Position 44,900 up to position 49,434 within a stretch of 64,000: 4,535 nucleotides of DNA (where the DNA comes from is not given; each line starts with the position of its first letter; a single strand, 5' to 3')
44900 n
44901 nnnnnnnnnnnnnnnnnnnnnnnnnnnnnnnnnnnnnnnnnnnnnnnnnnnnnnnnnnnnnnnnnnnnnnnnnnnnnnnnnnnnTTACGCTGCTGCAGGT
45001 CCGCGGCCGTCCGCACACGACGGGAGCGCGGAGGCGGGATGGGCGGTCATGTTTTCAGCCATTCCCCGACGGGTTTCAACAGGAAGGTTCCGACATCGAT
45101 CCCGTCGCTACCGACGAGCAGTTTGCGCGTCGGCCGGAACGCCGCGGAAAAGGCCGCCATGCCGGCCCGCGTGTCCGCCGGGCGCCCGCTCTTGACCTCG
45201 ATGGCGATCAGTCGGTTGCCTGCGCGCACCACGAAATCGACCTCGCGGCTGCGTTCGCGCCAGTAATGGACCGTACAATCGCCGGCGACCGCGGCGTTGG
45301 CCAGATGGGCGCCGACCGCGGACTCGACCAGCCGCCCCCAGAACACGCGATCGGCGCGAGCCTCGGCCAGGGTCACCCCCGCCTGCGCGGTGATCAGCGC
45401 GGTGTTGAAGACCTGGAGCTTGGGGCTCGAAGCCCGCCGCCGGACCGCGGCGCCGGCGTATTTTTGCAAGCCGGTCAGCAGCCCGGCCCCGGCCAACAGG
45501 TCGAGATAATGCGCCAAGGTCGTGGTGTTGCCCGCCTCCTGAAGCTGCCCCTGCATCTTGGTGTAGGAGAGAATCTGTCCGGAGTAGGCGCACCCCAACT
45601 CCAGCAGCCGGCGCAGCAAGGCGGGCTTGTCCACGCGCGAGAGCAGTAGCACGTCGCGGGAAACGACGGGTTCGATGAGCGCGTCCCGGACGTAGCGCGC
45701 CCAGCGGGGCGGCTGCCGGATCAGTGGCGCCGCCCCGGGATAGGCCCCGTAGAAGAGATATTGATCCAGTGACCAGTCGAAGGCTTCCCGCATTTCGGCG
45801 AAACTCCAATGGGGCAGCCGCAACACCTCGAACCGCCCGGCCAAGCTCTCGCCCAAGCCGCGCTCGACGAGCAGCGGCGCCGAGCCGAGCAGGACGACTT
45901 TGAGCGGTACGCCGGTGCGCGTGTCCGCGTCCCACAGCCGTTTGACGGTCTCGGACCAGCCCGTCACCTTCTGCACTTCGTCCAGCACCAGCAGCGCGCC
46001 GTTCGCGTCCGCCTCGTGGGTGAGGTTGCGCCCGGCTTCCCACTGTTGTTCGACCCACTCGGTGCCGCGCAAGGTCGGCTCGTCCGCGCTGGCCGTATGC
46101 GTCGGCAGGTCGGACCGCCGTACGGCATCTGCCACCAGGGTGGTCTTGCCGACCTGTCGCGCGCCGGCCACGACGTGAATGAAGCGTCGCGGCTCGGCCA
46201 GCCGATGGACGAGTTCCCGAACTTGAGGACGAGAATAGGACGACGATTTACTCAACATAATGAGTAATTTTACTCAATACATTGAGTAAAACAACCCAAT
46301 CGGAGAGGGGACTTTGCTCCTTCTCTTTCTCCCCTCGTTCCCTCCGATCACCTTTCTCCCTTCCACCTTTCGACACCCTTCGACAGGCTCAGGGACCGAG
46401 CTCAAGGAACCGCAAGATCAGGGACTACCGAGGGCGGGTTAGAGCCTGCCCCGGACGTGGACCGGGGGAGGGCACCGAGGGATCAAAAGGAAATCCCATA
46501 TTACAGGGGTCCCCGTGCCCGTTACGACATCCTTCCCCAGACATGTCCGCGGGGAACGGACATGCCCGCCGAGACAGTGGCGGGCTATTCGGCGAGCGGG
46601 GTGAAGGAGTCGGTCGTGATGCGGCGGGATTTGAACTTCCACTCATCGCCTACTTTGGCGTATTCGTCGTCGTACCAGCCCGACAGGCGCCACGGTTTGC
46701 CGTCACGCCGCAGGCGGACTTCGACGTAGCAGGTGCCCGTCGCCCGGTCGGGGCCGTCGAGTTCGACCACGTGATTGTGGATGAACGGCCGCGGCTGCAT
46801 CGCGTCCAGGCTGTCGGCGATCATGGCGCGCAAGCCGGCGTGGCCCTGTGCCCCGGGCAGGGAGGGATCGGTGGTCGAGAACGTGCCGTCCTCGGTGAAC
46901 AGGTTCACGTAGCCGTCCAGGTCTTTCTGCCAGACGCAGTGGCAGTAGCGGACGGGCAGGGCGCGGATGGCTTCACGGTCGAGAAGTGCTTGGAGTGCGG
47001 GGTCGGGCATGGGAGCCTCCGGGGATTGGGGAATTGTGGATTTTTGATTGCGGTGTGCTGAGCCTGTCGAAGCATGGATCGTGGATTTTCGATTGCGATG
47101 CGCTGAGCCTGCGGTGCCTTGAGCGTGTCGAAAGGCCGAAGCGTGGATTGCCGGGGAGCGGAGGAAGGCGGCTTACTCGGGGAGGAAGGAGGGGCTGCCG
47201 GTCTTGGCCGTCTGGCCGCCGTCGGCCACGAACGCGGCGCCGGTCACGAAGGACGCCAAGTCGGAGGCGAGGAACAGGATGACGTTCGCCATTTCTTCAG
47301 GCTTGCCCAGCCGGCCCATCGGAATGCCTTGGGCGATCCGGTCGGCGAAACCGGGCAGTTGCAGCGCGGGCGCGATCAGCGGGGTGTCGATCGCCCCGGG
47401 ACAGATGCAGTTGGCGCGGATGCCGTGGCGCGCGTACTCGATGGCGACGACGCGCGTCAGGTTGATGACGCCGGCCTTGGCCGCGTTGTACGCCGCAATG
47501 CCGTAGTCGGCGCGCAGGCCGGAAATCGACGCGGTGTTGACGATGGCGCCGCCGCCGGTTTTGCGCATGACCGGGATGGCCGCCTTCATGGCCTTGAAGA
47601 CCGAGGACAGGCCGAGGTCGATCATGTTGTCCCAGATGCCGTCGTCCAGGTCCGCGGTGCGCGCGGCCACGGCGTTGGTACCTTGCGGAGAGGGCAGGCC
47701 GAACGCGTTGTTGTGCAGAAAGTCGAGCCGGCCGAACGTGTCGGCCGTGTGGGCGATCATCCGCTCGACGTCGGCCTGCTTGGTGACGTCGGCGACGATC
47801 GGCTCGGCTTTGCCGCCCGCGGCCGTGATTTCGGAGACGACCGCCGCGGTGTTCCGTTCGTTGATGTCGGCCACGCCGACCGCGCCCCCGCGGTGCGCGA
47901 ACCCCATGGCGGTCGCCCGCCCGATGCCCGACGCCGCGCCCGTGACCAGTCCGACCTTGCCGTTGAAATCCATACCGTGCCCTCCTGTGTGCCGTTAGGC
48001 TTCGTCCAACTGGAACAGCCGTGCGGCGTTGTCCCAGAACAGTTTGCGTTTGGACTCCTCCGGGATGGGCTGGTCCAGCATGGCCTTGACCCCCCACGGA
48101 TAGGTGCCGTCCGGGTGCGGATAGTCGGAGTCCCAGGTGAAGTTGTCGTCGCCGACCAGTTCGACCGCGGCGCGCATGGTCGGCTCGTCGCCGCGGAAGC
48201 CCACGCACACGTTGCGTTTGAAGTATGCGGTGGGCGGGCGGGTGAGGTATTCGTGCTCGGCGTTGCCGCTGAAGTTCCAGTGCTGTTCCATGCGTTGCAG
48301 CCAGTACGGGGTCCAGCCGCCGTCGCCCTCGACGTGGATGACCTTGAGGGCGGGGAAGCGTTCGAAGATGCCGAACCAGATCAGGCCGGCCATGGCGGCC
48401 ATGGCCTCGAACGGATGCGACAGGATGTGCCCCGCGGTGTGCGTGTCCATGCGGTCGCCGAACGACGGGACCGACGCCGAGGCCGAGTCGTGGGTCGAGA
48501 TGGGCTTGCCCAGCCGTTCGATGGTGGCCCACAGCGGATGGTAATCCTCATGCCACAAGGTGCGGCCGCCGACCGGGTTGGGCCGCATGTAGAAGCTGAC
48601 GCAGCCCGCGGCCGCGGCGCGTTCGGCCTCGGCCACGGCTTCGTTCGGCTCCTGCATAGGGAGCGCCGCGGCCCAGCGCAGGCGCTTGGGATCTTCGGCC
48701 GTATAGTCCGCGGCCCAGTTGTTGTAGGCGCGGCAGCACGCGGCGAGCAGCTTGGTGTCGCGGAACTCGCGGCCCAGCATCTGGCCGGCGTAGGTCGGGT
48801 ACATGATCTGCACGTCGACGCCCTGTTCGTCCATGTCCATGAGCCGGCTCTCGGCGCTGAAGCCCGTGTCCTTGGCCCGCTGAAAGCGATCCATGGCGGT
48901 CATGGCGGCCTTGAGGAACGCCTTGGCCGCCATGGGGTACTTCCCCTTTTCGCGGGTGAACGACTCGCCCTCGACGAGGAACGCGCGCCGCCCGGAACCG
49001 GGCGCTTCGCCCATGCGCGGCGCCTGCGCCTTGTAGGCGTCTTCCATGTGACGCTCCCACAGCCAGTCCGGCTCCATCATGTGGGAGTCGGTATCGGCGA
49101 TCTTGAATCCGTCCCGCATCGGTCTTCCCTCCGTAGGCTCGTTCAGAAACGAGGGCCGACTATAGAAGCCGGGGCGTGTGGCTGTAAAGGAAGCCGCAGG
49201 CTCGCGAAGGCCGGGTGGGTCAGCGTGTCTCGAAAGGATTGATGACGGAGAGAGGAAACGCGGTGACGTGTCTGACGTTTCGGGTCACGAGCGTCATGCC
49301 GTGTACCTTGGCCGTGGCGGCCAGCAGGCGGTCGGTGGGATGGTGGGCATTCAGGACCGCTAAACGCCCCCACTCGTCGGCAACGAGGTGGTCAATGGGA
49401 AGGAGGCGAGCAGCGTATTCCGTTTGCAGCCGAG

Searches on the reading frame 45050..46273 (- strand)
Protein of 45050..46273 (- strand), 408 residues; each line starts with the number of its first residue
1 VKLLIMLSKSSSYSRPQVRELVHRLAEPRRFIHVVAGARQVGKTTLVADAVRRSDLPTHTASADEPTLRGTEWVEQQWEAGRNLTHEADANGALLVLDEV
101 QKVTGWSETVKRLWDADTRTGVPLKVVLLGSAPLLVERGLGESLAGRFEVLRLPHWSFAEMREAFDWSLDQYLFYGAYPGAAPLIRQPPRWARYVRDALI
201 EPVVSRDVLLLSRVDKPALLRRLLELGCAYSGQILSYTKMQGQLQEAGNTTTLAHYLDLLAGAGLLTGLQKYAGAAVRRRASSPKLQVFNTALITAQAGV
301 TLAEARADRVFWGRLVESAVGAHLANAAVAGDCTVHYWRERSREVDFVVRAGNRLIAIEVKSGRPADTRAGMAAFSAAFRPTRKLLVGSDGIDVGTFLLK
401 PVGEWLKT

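Call 35: search_protein_families(library=pfam, proteins=[window:45050-46273:-], max_evalue=0.00001)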
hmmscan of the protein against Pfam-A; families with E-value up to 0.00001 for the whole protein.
window:45050-46273:- (408 aa): 2 families
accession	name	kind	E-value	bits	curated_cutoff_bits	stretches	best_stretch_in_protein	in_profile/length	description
PF13635.12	DUF4143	-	1.1e-26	93.9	28.1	1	206-363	2-160/160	Domain of unknown function (DUF4143)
PF13173.12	AAA_14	-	1.1e-21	77.6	27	1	32-161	4-128/129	AAA domain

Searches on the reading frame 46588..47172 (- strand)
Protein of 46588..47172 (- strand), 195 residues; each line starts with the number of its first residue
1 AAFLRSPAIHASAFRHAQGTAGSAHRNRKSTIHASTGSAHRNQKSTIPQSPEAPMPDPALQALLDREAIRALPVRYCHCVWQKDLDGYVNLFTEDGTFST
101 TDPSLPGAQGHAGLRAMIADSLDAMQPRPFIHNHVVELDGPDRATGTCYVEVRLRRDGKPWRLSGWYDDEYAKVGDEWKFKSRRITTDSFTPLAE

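Call 35: search_protein_families(library=pfam, proteins=[window:46588-47172:-], max_evalue=0.00001)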
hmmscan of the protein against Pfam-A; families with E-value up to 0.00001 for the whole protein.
window:46588-47172:- (195 aa): 2 families
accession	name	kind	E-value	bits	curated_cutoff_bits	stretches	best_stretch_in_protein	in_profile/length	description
PF13577.12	SnoaL_4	-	1.1e-23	84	24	1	61-184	1-126/126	SnoaL-like domain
PF12680.13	SnoaL_2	-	1.1e-06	29.6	27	1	75-165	3-88/102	SnoaL-like domain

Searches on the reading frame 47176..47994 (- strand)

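Call 35: search_protein_families(library=pfam, proteins=[window:47176-47994:-], max_evalue=0.00001)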
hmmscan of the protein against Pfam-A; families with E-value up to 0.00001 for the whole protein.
window:47176-47994:- (273 aa): 2 families
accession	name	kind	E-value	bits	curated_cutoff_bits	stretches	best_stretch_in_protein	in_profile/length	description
PF13561.12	adh_short_C2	-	2.5e-64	217.5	27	1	19-262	1-236/236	Enoyl-(Acyl carrier protein) reductase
PF00106.31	adh_short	-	2.5e-50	171.1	26.6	1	13-207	1-187/195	short chain dehydrogenase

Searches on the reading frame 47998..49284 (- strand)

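Call 35: search_protein_families(library=pfam, proteins=[window:47998-49284:-], max_evalue=0.00001)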
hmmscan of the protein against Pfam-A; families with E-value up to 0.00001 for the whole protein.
window:47998-49284:- (429 aa): 1 family
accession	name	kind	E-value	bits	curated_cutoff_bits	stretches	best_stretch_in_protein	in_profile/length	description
PF04909.20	Amidohydro_2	-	9e-30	104.9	26.4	1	135-426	12-289/289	Amidohydrolase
